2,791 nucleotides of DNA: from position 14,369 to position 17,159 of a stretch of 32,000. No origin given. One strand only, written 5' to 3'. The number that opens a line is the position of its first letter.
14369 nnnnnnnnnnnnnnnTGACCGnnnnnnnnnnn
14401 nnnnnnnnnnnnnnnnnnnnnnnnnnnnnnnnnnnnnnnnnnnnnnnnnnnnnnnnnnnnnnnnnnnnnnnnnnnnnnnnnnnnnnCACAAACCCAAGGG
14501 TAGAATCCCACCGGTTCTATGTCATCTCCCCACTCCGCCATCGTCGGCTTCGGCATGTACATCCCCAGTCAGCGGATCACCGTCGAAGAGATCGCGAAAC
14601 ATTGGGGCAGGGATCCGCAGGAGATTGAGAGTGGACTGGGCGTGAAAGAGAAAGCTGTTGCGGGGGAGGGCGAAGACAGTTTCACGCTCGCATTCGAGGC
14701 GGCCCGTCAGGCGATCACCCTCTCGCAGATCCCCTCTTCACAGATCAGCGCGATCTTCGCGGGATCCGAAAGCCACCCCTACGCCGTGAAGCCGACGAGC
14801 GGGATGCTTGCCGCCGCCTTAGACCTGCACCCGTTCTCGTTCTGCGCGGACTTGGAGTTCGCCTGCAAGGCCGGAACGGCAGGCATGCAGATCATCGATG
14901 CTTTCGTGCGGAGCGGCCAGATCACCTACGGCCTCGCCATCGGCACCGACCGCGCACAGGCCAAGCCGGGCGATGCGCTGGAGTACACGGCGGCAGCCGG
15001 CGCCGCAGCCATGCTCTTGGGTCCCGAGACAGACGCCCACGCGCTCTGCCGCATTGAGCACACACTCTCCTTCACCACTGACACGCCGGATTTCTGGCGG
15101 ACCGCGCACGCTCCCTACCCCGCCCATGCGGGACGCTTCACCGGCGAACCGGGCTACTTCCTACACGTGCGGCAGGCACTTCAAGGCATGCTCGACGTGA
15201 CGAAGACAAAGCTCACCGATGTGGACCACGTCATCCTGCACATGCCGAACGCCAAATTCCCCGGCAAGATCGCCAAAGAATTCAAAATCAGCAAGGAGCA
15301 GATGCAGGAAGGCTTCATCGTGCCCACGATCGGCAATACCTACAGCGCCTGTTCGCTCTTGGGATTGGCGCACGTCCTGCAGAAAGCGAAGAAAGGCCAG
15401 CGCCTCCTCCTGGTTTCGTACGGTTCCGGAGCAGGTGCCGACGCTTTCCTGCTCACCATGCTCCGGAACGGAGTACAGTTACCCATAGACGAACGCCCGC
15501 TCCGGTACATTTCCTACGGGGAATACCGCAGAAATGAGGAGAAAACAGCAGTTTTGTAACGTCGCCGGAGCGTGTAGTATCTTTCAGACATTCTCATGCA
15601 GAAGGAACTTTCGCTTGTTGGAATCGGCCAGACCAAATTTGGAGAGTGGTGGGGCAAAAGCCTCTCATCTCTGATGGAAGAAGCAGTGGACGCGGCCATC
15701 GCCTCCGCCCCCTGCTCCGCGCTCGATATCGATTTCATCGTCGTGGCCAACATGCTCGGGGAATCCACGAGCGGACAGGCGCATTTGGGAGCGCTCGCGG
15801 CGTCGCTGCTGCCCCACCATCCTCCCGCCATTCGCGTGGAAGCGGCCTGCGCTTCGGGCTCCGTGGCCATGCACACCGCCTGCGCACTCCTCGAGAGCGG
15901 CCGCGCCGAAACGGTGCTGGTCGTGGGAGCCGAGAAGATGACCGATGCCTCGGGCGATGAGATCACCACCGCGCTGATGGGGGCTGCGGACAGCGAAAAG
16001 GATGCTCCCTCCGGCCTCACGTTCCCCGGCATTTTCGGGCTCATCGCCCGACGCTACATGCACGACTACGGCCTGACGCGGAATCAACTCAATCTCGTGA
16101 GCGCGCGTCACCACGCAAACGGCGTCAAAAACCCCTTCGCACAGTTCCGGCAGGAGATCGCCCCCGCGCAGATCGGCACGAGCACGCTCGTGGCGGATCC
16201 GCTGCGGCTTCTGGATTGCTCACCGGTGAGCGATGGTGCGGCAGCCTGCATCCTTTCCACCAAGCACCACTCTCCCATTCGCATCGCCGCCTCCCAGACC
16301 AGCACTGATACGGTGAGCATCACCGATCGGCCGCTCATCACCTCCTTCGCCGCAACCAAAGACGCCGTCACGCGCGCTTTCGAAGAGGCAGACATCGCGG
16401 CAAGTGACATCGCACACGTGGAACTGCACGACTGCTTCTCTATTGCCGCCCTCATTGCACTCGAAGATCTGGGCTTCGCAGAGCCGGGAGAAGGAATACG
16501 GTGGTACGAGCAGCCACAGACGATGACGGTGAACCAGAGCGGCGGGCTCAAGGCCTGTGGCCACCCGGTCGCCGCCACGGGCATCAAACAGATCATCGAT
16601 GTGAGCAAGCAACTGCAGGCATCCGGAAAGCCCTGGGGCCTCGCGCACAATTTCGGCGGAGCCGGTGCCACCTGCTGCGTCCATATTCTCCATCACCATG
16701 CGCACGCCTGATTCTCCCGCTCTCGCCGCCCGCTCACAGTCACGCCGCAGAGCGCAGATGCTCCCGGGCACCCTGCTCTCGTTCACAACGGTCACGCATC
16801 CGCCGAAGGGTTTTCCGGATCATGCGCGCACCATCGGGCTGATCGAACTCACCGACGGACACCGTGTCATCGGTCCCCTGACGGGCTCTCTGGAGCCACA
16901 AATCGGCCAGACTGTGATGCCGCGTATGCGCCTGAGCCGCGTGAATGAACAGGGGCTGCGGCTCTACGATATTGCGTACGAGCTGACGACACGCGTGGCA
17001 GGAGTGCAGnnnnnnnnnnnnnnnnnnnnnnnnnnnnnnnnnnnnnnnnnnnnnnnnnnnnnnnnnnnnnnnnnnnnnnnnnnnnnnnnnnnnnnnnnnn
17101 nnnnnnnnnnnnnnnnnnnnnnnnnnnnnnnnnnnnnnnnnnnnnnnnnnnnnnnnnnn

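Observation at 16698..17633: DUF35 OB-fold fused to a divergent guanylate-kinase-like domain closes a mevalonate operon that lacks a second kinase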

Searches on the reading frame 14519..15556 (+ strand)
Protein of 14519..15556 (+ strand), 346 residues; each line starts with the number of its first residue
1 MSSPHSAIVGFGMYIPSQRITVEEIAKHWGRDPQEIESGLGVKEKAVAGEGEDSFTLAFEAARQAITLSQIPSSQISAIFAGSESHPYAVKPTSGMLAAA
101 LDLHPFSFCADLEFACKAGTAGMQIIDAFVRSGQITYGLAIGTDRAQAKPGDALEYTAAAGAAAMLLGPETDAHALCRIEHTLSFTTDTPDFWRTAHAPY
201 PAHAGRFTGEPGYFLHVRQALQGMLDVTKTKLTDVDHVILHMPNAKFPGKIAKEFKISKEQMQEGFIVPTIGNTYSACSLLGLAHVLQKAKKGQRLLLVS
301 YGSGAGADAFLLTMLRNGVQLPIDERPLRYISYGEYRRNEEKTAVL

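Call 5: search_protein_families(library=pfam, proteins=[window:14519-15556:+], max_evalue=0.01)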
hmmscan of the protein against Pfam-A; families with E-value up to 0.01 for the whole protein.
window:14519-15556:+ (346 aa): 4 families
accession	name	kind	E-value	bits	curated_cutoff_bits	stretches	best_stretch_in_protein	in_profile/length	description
PF08541.16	ACP_syn_III_C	-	8.1e-12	45.6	26.6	1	228-313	4-89/90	3-Oxoacyl-[acyl-carrier-protein (ACP)] synthase III C terminal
PF08545.16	ACP_syn_III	-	2e-05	24.8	24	1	111-173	2-67/80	3-Oxoacyl-[acyl-carrier-protein (ACP)] synthase III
PF01154.23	HMG_CoA_synt_N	-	7.7e-05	23.1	25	1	7-171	6-173/174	Hydroxymethylglutaryl-coenzyme A synthase N terminal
PF08540.16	HMG_CoA_synt_C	-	0.0012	19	25.1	0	251-314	135-201/280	Hydroxymethylglutaryl-coenzyme A synthase C terminal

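Call 9: search_protein_families(library=ncbifam, proteins=[window:14519-15556:+], max_evalue=0.01)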
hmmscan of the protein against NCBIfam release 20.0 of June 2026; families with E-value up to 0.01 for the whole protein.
window:14519-15556:+ (346 aa): 16 families
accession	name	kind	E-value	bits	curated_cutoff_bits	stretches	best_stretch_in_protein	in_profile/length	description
NF003274.0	PRK04262.1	equivalog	1e-128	429.2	244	1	6-314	3-308/347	hydroxymethylglutaryl-CoA synthase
TIGR00748.1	HMG_CoA_syn_Arc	equivalog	1.3e-115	386.4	353.35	1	7-314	3-307/345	hydroxymethylglutaryl-CoA synthase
TIGR01835.1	HMG-CoA-S_prok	equivalog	1.9e-38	132.3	360.35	1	11-314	6-317/382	hydroxymethylglutaryl-CoA synthase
TIGR00747.1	fabH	subfamily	8.2e-27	94.1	292.1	1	6-311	3-319/322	beta-ketoacyl-ACP synthase III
NF006829.0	PRK09352.1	subfamily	3.6e-26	91.9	249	1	5-312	4-319/322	beta-ketoacyl-ACP synthase 3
NF004623.0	PRK05963.1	equivalog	4.6e-20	72.2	437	2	4-136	4-135/328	beta-ketoacyl-ACP synthase III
NF041302.1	HMG_CoAsyn_Halo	equivalog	1.2e-15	57.5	800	1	23-255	22-255/443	hydroxymethylglutaryl-CoA synthase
NF006720.0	PRK09258.1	equivalog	2.8e-15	56.5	285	1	30-305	37-329/338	3-oxoacyl-ACP synthase III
NF005308.0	PRK06840.1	equivalog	4.8e-14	52.1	315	1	5-177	4-182/339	3-oxoacyl-ACP synthase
TIGR01833.1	HMG-CoA-S_euk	equivalog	7.1e-13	48.4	286.2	1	7-210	6-211/457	hydroxymethylglutaryl-CoA synthase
NF005541.0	PRK07204.1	equivalog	1e-11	44.8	402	2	7-139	6-138/329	beta-ketoacyl-ACP synthase III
NF005703.0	PRK07515.1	equivalog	1.9e-09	36.9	304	1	217-312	274-370/373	beta-ketoacyl-ACP synthase III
NF009519.0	PRK12880.1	equivalog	2.4e-05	23.8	436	1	219-305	246-329/353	beta-ketoacyl-ACP synthase III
NF004720.0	PRK06064.1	subfamily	5.5e-05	22.1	420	1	49-161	16-131/389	thiolase domain-containing protein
NF005704.0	PRK07516.1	subfamily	0.00039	19.5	412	1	53-154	21-123/389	thiolase domain-containing protein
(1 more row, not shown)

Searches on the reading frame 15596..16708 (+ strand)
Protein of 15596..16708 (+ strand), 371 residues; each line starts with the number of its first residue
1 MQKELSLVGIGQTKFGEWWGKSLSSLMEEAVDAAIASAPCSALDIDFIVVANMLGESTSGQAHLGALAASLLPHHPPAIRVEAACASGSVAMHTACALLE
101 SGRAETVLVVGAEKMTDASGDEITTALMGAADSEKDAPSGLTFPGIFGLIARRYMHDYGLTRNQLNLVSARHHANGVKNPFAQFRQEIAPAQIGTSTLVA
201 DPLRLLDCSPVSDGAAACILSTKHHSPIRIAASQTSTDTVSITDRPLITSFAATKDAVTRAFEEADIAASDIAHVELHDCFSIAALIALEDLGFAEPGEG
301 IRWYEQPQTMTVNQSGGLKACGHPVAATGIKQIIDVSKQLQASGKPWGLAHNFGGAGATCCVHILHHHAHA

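Call 5: search_protein_families(library=pfam, proteins=[window:15596-16708:+], max_evalue=0.01)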
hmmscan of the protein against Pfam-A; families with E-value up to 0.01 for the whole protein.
window:15596-16708:+ (371 aa): 6 families
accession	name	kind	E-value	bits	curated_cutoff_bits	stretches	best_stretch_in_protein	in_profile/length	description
PF00108.29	Thiolase_N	-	9.9e-29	100.9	26.4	1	11-222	7-258/260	Thiolase, N-terminal domain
PF22691.2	Thiolase_C_1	-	2.8e-26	92.4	28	1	236-366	3-143/144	Thiolase C-terminal domain-like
PF02803.24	Thiolase_C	-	1e-11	45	27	1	255-360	25-117/123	Thiolase, C-terminal domain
PF08545.16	ACP_syn_III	-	3.2e-11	43.4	24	1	81-117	3-39/80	3-Oxoacyl-[acyl-carrier-protein (ACP)] synthase III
PF00109.32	ketoacyl-synt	-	6.6e-08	32.9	20.8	1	66-118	155-207/252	Beta-ketoacyl synthase, N-terminal domain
PF07451.17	SpoVAD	-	0.0021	17.3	22.1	1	18-112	46-133/329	Stage V sporulation protein AD (SpoVAD)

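Call 9: search_protein_families(library=ncbifam, proteins=[window:15596-16708:+], max_evalue=0.01)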
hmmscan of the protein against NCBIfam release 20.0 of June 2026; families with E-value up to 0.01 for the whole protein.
window:15596-16708:+ (371 aa): 62 families (the best 25 are shown)
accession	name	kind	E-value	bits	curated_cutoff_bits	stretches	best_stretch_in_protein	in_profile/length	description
NF004720.0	PRK06064.1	subfamily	7.9e-116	387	420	1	4-367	3-387/389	thiolase domain-containing protein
NF053570.1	AcCoTHIOL_METTL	equivalog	4.8e-105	351.5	600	1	3-367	2-383/385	acetyl-CoA acetyltransferase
NF005704.0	PRK07516.1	subfamily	3.8e-85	286.2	412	1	4-366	3-386/389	thiolase domain-containing protein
NF004810.0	PRK06157.1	equivalog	3.2e-67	227.4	403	1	2-364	6-394/400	acetyl-CoA acetyltransferase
NF009228.0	PRK12578.1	subfamily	1.5e-65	221.3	485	1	1-366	1-386/387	thiolase domain-containing protein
NF004936.0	PRK06289.1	equivalog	5.5e-62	209.8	375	1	3-364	3-400/405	acetyl-CoA acetyltransferase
NF006102.0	PRK08256.1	subfamily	1e-54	186.2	436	1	1-366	1-391/394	lipid-transfer protein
NF004982.0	PRK06365.1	equivalog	5.9e-50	170.6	695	2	2-247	15-267/430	thiolase domain-containing protein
NF004715.0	PRK06059.1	equivalog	1.9e-48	165.4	424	1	2-343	3-369/399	lipid-transfer protein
NF053628.1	BnzsclthlBbsBGT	equivalog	3.5e-40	138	750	1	2-343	4-350/389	benzoylsuccinyl-CoA thiolase subunit BbsB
NF004811.0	PRK06158.1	subfamily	1.6e-37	129.4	421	1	6-343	11-349/384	acetyl-CoA acetyltransferase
NF006180.0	PRK08313.1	subfamily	1.8e-37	129.1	514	1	2-357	3-374/389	thiolase domain-containing protein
NF006010.0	PRK08142.1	subfamily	2.1e-32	112.4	462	1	21-347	23-356/388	thiolase domain-containing protein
NF005892.0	PRK07855.1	subfamily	1.3e-31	109.9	469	1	4-315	7-336/390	lipid-transfer protein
NF004721.0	PRK06065.1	equivalog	3.9e-31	108.3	455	1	2-342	9-360/393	thiolase domain-containing protein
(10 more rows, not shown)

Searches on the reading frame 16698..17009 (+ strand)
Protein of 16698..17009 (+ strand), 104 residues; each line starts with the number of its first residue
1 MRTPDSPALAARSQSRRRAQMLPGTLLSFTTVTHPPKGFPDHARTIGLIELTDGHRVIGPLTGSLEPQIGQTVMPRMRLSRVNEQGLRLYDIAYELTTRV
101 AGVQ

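Call 82: search_solved_structures(query=window:16698-17009:+, max_evalue=10, show_alignments=2)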
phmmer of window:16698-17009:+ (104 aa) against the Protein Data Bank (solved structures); distinct sequences matched with E-value up to 10: 3.
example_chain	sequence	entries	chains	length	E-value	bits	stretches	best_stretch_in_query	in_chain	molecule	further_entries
2ba0_A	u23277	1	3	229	0.091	16.2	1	21-90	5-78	Archaeal exosome RNA binding protein RRP4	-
6ok1_B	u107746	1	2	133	0.14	15.6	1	24-68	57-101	ChsH2(DUF35)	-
4yxx_A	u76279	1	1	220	0.48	13.9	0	61-100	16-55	dTor_6x35L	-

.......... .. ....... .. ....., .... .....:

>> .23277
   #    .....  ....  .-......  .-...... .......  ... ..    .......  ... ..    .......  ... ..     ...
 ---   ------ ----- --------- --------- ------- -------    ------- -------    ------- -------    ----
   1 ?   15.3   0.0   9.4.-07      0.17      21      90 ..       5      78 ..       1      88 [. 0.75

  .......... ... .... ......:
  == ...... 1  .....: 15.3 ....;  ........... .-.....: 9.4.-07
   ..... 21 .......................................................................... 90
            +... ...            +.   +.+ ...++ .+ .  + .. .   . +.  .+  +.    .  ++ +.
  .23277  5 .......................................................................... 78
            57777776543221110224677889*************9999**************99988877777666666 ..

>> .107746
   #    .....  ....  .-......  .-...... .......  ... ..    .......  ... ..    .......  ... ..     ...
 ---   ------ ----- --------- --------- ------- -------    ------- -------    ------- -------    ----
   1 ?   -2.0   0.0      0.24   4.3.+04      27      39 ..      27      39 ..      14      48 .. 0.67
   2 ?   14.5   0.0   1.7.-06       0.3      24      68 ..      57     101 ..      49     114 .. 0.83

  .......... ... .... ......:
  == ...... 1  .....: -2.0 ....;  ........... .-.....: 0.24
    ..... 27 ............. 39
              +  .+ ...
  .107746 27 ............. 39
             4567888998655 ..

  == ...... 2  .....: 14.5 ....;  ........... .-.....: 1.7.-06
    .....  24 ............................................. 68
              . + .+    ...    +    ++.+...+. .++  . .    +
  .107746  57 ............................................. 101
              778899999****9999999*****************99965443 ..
